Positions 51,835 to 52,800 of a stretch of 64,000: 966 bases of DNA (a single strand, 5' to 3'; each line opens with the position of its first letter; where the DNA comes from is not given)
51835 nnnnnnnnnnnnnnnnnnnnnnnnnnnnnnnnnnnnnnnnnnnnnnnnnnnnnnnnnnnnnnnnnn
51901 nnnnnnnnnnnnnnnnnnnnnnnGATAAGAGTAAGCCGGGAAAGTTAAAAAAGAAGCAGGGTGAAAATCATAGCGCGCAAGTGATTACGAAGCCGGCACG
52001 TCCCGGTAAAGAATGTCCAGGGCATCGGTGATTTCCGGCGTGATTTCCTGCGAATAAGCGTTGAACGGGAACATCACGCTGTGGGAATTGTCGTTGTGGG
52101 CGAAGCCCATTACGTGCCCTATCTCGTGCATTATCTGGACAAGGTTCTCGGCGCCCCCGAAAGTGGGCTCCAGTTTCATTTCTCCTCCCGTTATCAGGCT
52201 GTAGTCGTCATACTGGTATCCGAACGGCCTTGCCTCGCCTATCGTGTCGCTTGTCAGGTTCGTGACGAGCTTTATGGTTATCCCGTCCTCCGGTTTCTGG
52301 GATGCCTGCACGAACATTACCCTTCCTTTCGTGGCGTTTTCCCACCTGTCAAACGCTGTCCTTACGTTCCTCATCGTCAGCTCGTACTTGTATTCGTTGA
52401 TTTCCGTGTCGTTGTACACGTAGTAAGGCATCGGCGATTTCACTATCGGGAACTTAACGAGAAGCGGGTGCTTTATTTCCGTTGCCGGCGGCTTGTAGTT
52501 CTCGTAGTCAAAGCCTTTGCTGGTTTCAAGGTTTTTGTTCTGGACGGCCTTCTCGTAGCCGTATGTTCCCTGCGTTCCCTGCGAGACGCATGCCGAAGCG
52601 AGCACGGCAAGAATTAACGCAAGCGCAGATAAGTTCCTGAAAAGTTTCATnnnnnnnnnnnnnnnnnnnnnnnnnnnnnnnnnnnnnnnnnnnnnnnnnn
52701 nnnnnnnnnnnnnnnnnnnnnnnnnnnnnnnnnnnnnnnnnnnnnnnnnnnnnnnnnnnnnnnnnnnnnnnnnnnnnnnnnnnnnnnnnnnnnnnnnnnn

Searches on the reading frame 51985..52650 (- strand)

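Call 14: search_protein_families(library=pfam, proteins=[window:51985-52650:-], max_evalue=0.00001)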
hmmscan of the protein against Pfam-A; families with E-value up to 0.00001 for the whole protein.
window:51985-52650:- (221 aa): 1 family
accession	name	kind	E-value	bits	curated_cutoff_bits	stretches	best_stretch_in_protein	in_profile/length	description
PF00413.30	Peptidase_M10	-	1.1e-09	38.8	24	1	76-203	9-142/159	Matrixin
